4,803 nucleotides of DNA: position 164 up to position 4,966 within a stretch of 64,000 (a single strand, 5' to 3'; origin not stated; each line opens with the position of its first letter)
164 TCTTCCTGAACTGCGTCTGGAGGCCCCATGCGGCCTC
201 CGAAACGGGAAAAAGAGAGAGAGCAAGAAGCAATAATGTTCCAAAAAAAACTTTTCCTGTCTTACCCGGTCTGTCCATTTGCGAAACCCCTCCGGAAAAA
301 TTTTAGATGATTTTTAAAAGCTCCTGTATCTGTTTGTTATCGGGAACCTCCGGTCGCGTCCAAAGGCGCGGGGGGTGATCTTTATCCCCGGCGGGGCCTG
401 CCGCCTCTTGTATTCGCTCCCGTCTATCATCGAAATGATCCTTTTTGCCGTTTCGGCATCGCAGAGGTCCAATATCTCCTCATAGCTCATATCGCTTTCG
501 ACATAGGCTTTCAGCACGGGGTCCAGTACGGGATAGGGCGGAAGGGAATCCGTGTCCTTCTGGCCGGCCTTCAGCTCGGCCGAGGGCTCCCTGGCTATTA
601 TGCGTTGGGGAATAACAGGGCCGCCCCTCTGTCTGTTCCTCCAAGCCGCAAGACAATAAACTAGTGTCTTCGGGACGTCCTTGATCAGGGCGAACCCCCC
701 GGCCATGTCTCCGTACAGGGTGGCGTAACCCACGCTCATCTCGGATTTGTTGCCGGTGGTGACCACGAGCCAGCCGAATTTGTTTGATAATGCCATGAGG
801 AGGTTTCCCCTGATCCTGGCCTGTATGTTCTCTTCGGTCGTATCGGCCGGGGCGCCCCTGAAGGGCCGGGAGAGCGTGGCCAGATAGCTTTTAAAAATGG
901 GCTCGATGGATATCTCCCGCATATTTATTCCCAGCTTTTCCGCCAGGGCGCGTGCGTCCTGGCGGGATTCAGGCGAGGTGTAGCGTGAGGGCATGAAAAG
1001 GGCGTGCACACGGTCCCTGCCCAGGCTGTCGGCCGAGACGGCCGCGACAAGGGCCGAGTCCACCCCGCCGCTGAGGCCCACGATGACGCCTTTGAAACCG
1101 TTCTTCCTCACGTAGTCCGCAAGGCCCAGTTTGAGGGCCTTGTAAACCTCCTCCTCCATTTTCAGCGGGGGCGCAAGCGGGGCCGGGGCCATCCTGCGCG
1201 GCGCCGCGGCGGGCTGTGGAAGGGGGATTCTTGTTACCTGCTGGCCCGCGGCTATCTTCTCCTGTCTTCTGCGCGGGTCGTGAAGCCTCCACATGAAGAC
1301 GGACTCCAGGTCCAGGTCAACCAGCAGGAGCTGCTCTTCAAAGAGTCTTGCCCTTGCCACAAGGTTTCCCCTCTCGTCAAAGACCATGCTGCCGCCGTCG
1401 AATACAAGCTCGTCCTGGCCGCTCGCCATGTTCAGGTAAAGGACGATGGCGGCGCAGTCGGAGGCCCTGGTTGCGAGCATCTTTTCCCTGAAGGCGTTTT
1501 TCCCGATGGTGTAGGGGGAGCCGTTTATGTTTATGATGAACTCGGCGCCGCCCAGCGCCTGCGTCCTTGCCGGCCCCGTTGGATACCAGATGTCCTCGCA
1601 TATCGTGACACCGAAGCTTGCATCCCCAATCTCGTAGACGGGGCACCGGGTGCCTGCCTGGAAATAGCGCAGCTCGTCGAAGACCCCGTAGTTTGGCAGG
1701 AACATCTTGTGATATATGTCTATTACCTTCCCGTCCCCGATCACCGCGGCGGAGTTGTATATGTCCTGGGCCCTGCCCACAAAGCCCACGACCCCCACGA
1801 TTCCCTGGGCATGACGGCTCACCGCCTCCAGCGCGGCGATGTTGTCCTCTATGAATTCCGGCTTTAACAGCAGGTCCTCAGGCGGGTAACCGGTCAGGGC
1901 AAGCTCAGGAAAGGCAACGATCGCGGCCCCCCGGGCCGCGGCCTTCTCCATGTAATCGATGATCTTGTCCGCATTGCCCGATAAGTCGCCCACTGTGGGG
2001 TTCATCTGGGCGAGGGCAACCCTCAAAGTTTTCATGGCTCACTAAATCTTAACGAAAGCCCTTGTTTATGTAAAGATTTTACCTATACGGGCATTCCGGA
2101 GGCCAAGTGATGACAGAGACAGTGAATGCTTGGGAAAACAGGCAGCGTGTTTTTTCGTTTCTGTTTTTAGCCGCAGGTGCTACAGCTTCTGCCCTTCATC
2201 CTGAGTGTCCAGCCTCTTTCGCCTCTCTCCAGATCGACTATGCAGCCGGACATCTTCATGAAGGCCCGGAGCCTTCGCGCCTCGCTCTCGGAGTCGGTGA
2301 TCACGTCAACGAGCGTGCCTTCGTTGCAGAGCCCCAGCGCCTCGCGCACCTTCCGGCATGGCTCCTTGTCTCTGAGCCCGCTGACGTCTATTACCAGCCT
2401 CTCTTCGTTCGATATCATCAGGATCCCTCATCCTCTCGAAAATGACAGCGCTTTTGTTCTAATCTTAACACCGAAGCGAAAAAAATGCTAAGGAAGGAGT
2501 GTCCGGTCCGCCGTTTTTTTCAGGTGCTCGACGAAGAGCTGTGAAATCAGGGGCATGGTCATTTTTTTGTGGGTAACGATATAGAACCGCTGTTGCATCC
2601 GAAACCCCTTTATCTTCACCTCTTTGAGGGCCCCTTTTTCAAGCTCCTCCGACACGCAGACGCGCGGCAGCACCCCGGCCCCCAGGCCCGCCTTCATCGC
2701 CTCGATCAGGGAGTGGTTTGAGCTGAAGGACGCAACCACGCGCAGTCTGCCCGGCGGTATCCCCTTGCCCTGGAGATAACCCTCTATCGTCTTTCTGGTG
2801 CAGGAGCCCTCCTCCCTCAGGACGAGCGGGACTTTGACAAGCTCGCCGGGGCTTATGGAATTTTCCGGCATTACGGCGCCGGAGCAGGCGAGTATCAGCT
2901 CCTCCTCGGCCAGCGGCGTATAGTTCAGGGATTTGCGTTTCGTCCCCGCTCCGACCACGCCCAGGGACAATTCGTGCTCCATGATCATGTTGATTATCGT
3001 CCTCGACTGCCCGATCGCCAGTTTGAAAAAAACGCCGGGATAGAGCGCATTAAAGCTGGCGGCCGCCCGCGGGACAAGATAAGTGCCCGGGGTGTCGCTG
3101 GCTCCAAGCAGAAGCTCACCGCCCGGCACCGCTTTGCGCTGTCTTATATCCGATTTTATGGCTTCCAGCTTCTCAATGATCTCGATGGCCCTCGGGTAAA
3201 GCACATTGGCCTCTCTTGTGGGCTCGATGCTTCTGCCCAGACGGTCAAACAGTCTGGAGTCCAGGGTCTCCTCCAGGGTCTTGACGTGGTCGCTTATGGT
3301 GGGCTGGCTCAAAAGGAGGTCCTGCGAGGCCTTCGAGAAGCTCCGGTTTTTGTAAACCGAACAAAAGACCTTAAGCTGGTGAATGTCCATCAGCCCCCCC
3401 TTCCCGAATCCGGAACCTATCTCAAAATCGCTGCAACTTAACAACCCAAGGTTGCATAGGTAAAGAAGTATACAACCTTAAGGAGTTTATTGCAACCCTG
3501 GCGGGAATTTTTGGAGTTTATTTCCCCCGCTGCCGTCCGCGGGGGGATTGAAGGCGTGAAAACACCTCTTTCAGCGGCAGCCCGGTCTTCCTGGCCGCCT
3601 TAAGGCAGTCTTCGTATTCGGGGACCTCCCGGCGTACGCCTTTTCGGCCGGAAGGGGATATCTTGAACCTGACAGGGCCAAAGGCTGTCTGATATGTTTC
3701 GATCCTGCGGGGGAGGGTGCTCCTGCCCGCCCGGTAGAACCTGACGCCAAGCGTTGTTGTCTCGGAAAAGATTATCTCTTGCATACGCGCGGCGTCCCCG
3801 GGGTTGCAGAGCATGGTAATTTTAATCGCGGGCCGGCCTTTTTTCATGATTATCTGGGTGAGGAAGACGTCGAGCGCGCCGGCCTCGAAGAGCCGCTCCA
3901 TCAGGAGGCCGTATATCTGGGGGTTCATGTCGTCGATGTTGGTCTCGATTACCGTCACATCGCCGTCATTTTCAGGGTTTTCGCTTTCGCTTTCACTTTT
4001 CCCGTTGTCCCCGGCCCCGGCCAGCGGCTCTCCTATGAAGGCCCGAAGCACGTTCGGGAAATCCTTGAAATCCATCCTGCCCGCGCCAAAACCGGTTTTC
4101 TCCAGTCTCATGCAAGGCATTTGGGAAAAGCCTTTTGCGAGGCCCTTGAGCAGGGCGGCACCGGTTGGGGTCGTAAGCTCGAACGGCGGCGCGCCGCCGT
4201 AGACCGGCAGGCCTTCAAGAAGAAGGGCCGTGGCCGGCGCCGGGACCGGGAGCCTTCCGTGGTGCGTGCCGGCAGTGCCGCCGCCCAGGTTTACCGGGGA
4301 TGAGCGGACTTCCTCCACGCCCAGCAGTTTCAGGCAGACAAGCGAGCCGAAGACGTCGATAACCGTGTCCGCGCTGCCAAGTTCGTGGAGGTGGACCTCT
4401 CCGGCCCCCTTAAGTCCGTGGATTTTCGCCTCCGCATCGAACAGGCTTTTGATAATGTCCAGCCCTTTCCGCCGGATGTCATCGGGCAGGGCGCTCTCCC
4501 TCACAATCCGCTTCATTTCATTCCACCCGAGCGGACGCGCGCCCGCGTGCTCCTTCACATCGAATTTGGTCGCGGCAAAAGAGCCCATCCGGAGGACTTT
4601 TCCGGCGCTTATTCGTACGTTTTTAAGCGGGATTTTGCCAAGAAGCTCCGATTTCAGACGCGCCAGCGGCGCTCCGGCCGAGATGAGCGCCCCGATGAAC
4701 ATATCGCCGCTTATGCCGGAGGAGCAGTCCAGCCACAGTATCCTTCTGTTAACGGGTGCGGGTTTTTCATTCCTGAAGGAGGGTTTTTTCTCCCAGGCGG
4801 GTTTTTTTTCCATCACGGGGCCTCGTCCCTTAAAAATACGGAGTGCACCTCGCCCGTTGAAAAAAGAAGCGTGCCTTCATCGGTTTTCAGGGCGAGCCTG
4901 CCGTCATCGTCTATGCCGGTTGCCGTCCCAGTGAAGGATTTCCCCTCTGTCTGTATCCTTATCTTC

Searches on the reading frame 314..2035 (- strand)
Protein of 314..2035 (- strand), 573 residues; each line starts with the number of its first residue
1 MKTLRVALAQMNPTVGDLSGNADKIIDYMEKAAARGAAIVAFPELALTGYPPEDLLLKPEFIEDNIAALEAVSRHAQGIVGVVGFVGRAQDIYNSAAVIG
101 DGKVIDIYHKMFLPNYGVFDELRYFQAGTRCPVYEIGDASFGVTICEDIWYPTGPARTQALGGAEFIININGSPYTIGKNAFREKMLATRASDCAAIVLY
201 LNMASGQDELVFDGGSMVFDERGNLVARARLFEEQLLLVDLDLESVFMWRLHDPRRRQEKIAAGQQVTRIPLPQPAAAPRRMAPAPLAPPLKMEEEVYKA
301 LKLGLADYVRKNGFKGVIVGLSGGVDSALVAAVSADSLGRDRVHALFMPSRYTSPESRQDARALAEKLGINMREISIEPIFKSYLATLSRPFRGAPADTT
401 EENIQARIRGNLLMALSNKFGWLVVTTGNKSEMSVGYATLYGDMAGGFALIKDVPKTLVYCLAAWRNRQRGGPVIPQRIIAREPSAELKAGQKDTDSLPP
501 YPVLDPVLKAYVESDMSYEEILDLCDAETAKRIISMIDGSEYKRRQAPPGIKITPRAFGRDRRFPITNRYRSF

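Call 44: search_protein_families(library=pfam, proteins=[window:314-2035:-], max_evalue=0.00001)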
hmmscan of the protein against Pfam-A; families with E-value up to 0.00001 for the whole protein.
window:314-2035:- (573 aa): 2 families
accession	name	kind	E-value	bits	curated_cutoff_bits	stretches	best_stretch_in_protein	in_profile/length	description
PF02540.23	NAD_synthase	-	4.7e-75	252.3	21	1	298-547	2-242/242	NAD synthase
PF00795.27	CN_hydrolase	-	1.6e-36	126.4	23.2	1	5-250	1-255/256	Carbon-nitrogen hydrolase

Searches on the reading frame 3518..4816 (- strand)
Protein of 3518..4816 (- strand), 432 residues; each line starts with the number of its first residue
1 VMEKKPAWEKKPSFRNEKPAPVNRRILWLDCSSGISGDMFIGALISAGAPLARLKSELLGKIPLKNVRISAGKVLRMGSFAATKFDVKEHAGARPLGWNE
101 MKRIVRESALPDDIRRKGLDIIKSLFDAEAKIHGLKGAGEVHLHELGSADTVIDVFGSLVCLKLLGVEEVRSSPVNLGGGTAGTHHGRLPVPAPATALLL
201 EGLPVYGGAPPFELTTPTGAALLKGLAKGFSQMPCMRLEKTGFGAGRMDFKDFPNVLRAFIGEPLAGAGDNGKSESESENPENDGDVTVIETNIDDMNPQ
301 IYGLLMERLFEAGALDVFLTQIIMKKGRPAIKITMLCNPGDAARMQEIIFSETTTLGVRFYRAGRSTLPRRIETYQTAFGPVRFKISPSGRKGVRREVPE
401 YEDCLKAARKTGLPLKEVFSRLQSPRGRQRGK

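Call 63: search_protein_families(library=pfam, proteins=[window:3518-4816:-], max_evalue=0.00001)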
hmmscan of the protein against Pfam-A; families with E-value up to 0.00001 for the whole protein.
window:3518-4816:- (432 aa): 1 family
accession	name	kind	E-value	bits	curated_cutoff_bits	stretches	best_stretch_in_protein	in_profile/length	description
PF01969.22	Ni_insertion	-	8.3e-129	430.4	22.1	1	27-418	1-374/375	Nickel insertion protein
